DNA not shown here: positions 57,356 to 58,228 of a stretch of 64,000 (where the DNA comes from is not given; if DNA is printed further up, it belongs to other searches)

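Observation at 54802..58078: Thioester-domain (TIE-type) adhesin of 906 aa with six or more SpaA/Cna-B repeats and a dedicated sortase using a non-LPXTG sorting signal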

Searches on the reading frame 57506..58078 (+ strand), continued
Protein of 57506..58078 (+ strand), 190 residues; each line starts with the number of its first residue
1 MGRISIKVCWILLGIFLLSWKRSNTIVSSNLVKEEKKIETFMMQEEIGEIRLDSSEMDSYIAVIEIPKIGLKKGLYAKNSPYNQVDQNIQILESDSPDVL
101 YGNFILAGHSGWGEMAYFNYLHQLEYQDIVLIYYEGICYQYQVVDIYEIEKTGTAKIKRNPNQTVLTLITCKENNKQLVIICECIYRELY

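Call 18: search_solved_structures(query=A1, max_evalue=0.01, show_alignments=5)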
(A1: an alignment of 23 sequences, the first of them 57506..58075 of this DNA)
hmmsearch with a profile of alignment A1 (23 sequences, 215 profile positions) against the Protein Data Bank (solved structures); distinct sequences matched with E-value up to 0.01: 35.
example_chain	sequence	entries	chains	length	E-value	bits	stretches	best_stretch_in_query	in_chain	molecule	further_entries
4d70_A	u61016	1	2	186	8.4e-17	64.4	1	63-210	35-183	SORTASE FAMILY PROTEIN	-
24rr_A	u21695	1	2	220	3.4e-15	59.2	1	34-198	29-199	Ebp pilus assembly class C sortase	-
2kw8_A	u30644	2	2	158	2.1e-11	46.8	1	79-211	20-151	LPXTG-site transpeptidase family protein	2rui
4d7w_A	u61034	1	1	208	2.6e-10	43.2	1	42-198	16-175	SORTASE FAMILY PROTEIN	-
5k9a_A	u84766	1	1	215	1.4e-08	37.6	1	83-198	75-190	Putative fimbrial associated sortase-like protein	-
6bwe_A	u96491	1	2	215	1.4e-08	37.6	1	83-198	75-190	Putative fimbrial associated sortase-like protein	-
7f87_A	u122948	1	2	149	9.3e-08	34.9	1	125-204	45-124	Class A sortase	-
7cfj_A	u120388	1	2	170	1.2e-07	34.5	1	125-204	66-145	Class A sortase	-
2xwg_A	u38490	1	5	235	1.4e-07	34.3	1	131-198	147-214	SORTASE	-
7d6p_A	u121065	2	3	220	1.5e-07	34.2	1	29-198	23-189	Sortase family protein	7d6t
5hu4_A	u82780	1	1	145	1.7e-07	34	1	126-214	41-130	Cysteine protease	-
6ixz_A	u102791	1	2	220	2.5e-07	33.5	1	37-198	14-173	Sortase family protein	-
8t28_A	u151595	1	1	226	2.8e-07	33.3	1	79-198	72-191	Class C sortase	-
8gr6_A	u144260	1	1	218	7.9e-07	31.8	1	47-198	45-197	Sortase-like protein, putative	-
1ija_A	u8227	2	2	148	8.5e-07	31.7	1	82-203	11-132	Sortase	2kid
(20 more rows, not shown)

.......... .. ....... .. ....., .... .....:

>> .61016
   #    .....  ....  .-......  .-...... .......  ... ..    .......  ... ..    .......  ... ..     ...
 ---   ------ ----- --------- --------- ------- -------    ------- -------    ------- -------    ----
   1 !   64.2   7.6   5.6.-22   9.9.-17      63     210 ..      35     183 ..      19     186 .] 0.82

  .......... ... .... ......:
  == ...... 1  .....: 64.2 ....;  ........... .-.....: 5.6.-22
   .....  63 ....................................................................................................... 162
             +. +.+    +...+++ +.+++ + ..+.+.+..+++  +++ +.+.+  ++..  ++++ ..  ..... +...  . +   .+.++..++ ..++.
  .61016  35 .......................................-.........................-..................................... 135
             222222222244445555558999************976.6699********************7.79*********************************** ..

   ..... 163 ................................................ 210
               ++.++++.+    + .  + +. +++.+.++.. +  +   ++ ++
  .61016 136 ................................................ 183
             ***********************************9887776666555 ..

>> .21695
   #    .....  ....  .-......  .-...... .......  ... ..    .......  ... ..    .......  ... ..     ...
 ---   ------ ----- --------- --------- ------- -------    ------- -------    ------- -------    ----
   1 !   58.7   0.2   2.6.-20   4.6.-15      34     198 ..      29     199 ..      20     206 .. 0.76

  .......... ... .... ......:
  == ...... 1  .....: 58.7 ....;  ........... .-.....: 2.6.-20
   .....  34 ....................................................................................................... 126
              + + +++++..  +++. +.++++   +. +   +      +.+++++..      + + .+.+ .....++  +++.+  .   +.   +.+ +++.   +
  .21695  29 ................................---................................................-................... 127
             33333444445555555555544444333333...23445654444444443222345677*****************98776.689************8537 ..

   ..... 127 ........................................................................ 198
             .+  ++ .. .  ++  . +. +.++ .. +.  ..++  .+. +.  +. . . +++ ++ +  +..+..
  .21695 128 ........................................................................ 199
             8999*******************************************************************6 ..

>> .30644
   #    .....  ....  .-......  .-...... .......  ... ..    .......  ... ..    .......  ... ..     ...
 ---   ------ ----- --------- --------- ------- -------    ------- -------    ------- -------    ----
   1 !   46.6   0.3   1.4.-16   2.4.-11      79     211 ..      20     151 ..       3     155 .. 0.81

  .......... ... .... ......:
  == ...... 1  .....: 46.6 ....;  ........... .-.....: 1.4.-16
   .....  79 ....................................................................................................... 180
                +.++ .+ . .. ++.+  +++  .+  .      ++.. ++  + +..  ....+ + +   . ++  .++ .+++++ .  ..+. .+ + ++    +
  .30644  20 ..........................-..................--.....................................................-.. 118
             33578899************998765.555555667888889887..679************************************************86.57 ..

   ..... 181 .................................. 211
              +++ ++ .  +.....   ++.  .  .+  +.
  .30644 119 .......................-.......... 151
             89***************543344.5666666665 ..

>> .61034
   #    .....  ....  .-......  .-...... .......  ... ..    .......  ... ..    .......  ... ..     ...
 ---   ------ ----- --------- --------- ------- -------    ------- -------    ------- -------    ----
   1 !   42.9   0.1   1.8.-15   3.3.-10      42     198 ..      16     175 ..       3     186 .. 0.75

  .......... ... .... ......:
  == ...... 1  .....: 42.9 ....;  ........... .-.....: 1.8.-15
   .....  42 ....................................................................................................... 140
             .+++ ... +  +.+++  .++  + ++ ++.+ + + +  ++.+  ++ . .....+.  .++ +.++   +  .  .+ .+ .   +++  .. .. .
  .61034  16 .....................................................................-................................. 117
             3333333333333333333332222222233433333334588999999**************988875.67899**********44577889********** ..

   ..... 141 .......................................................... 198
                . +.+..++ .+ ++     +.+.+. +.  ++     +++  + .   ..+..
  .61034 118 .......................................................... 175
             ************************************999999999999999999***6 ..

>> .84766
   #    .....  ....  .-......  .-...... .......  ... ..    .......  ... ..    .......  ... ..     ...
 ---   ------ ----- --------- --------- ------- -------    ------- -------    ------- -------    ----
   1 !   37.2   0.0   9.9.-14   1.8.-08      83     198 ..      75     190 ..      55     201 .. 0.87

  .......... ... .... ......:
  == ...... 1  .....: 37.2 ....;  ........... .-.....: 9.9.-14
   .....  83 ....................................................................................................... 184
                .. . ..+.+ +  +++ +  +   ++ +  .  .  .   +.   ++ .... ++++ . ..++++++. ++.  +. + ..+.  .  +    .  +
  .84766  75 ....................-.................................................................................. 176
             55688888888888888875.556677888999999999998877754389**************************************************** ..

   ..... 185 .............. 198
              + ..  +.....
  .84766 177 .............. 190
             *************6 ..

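Call 19: find_related_loci(query=A1, collection=genome_contigs, flank=8000)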
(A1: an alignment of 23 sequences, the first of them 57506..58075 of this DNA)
Query A1 (190 aa) in genome_contigs; peptide patterns used: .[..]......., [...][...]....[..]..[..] (x = any residue, [..] = any of these).
231 stretches matched a pattern; 196 encode a relative of the query (tblastn E <= 1e-3); the best 80 are kept; 80 distinct loci.
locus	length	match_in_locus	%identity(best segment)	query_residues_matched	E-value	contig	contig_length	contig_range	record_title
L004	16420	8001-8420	58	43-183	6e-46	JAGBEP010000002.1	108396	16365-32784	MAG: Clostridia bacterium isolate RGIG9048 Water_deer_Rectum-4__c136, whole genome shotgun sequence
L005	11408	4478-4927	55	34-185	1e-44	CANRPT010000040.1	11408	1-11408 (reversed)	MAG: uncultured Bacilli bacterium isolate Lapin-018__bin21 genome assembly, contig: Lapin-018__NODE_5539_length_11408_co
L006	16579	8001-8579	46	11-185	7e-44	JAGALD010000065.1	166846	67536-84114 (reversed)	MAG: Bacilli bacterium isolate RGIG8542 Water_deer_Cecum-2__c236085, whole genome shotgun sequence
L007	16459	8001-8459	54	32-185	3e-43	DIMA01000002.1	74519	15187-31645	MAG TPA_asm: Bacillales bacterium UBA5578 UBA5578_contig_1379, whole genome shotgun sequence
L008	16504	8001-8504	49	33-185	3e-43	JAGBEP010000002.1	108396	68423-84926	MAG: Clostridia bacterium isolate RGIG9048 Water_deer_Rectum-4__c136, whole genome shotgun sequence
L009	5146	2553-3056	51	33-185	8e-43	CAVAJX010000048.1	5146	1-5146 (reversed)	bacterium isolate SRR8978371_cleanbin_000003 genome assembly, contig: Spades_SRR8978371_contig_884, whole genome shotgun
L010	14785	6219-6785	49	10-185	7e-43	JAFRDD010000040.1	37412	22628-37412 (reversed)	MAG: Clostridia bacterium isolate RGIG2387 Goat_Ileum-4__c53292, whole genome shotgun sequence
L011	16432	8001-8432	55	44-185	2e-42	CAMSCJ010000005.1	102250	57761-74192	MAG TPA_asm: uncultured Tenericutes bacterium isolate ERR9465718_bin.35_metawrap_v1.3_MAG genome assembly, contig: NODE.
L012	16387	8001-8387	61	59-185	2e-42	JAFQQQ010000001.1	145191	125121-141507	MAG: Bacilli bacterium isolate RGIG2062 Goat_Colon-2__c93, whole genome shotgun sequence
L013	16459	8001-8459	52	32-185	2e-42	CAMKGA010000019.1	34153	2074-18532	MAG: uncultured Bacillales bacterium isolate SRR12081294_bin.11_metaWRAP_v1.3_MAG genome assembly, contig: ERZ12289768.1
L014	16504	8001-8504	50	33-185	4e-42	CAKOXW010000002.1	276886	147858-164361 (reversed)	MAG: uncultured Bacilli bacterium isolate REFINED_METABAT215_TOP10_CONTIGS_1500_ASSEMBLY_K77_MERGED__Hadza_MoBio_hadza-I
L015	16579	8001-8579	41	10-190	3e-42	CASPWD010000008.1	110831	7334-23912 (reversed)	MAG: uncultured Bacilli bacterium isolate extra-ERR2497918.26_1677795665 genome assembly, contig: NODE_54_length_110831_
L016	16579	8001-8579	42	10-190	3e-42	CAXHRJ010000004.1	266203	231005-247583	MAG: uncultured Bacilli bacterium isolate ena-SAMPLE-TAB-22-03-2024-10:43:23:847-115527 genome assembly, contig: NODE_23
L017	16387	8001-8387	60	59-185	1e-41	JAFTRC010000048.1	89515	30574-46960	MAG: Bacilli bacterium isolate RGIG4073 Roe_deer_Cecum.Co__c1637949, whole genome shotgun sequence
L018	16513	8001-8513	50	28-189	5e-42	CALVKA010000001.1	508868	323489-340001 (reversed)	MAG: uncultured Bacilli bacterium isolate BRZ_NS__bin73 genome assembly, contig: BRZ_NS__NODE_7_length_508868_cov_10.077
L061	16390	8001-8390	55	60-187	3e-40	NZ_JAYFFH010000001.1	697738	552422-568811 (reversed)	Anaerofustis butyriciformans strain HA2171 ZPP.6_ctg001, whole genome shotgun sequence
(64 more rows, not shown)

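Call 36: predict_structure(alignment_id=A1)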
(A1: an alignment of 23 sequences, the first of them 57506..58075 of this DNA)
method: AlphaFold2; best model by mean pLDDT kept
length: 190 residues; sequences in the alignment: 23
mean_pLDDT: 77.5   pTM: 0.72
mean pLDDT of the five models: 77.5, 76.6, 75.9, 74.5, 72.7
residues with pLDDT >= 90: 46; 70-90: 90; 50-70: 41; < 50: 13
segments of 3 or more residues with pLDDT < 50: 49-57, 86-88
pLDDT, mean of each block of 10 residues (from residue 1): 67 74 58 82 67 54 90 82 59 65 76 65 95 91 95 83 90 87 92
secondary structure, 60 per line:
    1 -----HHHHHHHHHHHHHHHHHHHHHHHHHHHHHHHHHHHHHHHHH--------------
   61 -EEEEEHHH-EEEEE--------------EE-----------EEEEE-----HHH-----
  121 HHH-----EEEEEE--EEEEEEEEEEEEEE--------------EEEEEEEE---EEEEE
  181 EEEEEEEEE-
elements in order: H6-46 E62-66 E71-75 E103-107 E129-134 E137-150 E165-172 E176-189

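Call 39: fold_search(model_id=the predicted structure, library=pdb)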
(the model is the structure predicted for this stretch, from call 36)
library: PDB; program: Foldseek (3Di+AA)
matches with E <= 10: 704; with E <= 0.001: 123
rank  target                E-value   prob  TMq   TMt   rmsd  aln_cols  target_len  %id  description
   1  7f87_A                7.2e-10  1.00  0.57  0.73   3.3       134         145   22  Crystal structure of housekeeping sortase SrtA bound with self derived tripeptide from Lactobacillus rhamnosus GG (released 2022-07-06)
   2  3fn6                  1.7e-09  1.00  0.56  0.61   4.1       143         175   17  Crystal structure of sortase A from Streptococcus pyogenes serotype M1 strain SF370 with the active site Cys in its sulp (released 2009-01-06)
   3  7cg9                  2.3e-09  1.00  0.57  0.57  10.5       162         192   20  Crystal structure of pilin-specific sortase SrtC1 from Lactobacillus rhamnosus GG (released 2022-03-02)
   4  7cfj_A                2.9e-09  1.00  0.57  0.73   3.3       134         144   22  Crystal structure of housekeeping sortase SrtA from Lactobacillus rhamnosus GG (released 2022-03-02)
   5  5hu4                  3.3e-09  1.00  0.57  0.72   3.6       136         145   24  Cystal structure of listeria monocytogenes sortase A (released 2017-02-01)
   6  9iv0_A                4.0e-09  1.00  0.52  0.56   4.6       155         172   20  Crystal Structure of Sortase E mutant Y128F from Thermobifida fusca (released 2025-07-23)
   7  7s56                  5.1e-09  1.00  0.56  0.64   3.8       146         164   18  Sortase A from Streptococcus agalactiae, residues 79-247 (released 2022-01-12)
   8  3rcc_O                5.1e-09  1.00  0.54  0.75   3.7       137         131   17  Crystal Structure of the Streptococcus agalactiae Sortase A (released 2011-09-07)
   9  9m5j_A                5.4e-09  1.00  0.51  0.57   4.4       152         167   20  Crystal Structure of the double mutant (P94A and Y128A) of Sortase E from Thermobifida fusca (released 2026-03-11)
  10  9m5i_A                5.8e-09  1.00  0.49  0.55   4.9       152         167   20  Crystal Structure of the double mutant (P94A and Y128F) of Sortase E from Thermobifida fusca (released 2026-03-11)
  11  9m4u_A                5.8e-09  1.00  0.51  0.56   5.0       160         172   20  Crystal Structure of Sortase E mutant P94A from Thermobifida fusca (released 2026-03-04)
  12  3fn7                  6.1e-09  1.00  0.56  0.60   4.0       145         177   17  Crystal structure of sortase A (Spy1154) from Streptococcus pyogenes serotype M1 strain SF370 (released 2009-01-06)
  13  7d6t_A                6.1e-09  1.00  0.56  0.56  10.3       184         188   18  X-ray structure of Clostridium perfringens sortase C with the C-terminal cell wall sorting motif. (released 2021-06-02)
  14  7t8z_A                6.5e-09  1.00  0.54  0.63   3.9       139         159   17  Structure of Class A sortase from Streptococcus pyogenes bound to lipid II mimetic, LPATA: Thr-out conformation (released 2022-09-07)
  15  9iok_A                8.3e-09  1.00  0.51  0.56   4.4       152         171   20  Crystal Structure of Sortase E from Thermobifida fusca (released 2025-07-09)
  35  4d70_A                1.7e-08  1.00  0.61  0.71   4.4       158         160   22  Structural, biophysical and biochemical analyses of a Clostridium perfringens Sortase D5 transpeptidase (released 2015-07-15)
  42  2kw8_MODEL_1_A        3.0e-08  1.00  0.54  0.64  10.2       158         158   22  Solution Structure of Bacillus anthracis Sortase A (SrtA) Transpeptidase (released 2010-05-26)
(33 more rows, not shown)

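Call 44: search_dna_similar(query=window:57506-58075:+, collection=plasmids, mode=protein, max_evalue=1e-8, max_rows=25)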
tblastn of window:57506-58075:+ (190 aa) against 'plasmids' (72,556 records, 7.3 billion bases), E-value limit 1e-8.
No match.

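Call 47: search_protein_families(library=pfam, proteins=[L061:160-579:+, L061:655-2010:+, L061:2491-3315:+, L061:3272-4207:+, L061:4339-4932:+, L061:8844-9185:+, L061:9215-14806:+], max_evalue=0.001)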
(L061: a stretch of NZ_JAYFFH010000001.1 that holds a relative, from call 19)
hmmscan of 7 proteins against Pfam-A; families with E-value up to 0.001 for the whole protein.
L061:160-579:+ (139 aa): 1 family
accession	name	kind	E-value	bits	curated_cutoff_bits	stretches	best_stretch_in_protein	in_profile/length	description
PF11208.13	DUF2992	-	1.1e-39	136.2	23.8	1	8-139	1-132/132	Protein of unknown function (DUF2992)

L061:655-2010:+ (451 aa): 12 families
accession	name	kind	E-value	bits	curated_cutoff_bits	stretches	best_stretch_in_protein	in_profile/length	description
PF05958.17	tRNA_U5-meth_tr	-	5e-23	82.1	23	1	87-449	2-355/357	tRNA (Uracil-5-)-methyltransferase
PF13847.12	Methyltransf_31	-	2.4e-14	53.7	27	1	306-397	2-99/145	Methyltransferase domain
PF05175.20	MTS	-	2.6e-10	40.6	23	1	305-383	29-107/170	Methyltransferase small domain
PF13649.12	Methyltransf_25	-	6.8e-10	39.9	27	1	311-380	1-70/97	Methyltransferase domain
PF09445.16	Methyltransf_15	-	5.1e-09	36.3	22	1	310-388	3-85/165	RNA cap guanine-N2 methyltransferase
PF08241.18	Methyltransf_11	-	2e-06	28.8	21.2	1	312-366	1-53/95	Methyltransferase domain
PF02475.24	TRM5-TYW2_MTfase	-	7.8e-06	26.4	28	1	307-384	36-114/164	TRM5/TYW2 methyltransferase domain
PF03602.21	Cons_hypoth95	-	1.3e-05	25.4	24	1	308-410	42-154/182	Conserved hypothetical protein 95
PF01555.25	N6_N4_Mtase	-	3.6e-05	24.3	26.7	1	306-346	180-220/221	DNA methylase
PF13679.12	Methyltransf_32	-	0.00026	21.4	27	1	295-368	9-93/143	Methyltransferase domain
PF01728.25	FtsJ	-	0.00062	20.2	24.1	0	292-381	6-98/181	FtsJ-like methyltransferase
PF08242.18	Methyltransf_12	-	0.00094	20.3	30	0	312-378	1-69/98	Methyltransferase domain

L061:2491-3315:+ (274 aa): 8 families
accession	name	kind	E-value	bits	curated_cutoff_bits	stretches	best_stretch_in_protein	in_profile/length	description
PF13614.12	AAA_31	-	7.2e-63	212.2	27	1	4-185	1-177/177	AAA domain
PF01656.29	CbiA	-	4.4e-26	91.7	25.4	1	7-237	1-124/125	CobQ/CobB/MinD/ParA nucleotide binding domain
PF09140.17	MipZ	-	7.5e-12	45.5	20.7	1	6-44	2-41/262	ATPase MipZ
PF00142.24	Fer4_NifH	-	2.2e-11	44.2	25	1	12-264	7-250/271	4Fe-4S iron sulfur cluster binding proteins, NifH/frxC family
PF02374.21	ArsA_ATPase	-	6.5e-11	42.4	24.3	1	12-211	8-205/305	Anion-transporting ATPase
PF10609.15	ParA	-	7.8e-11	42.3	27.1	1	5-258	4-245/246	NUBPL iron-transfer P-loop NTPase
PF06564.18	CBP_BcsQ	-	2.7e-08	34.1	21.3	1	5-156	2-146/234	Cellulose biosynthesis protein BcsQ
PF07015.17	VirC1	-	2.8e-05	24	24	1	5-49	2-46/231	VirC1 protein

L061:3272-4207:+ (311 aa): 1 family
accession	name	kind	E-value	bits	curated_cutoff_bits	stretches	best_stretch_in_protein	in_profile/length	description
PF02195.25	ParB_N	-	4.6e-19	68.7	26.3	1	30-123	2-95/95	ParB N-terminal domain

L061:4339-4932:+ (197 aa): 0 families

L061:8844-9185:+ (113 aa): 0 families

L061:9215-14806:+ (1863 aa): 2 families
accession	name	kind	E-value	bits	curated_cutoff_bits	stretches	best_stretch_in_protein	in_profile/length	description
PF00176.29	SNF2-rel_dom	-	7.8e-09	35.5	24.9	1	1586-1762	19-139/290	SNF2-related domain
PF04851.21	ResIII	-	2.1e-06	28.2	22.5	1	1568-1762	2-139/164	Type III restriction enzyme, res subunit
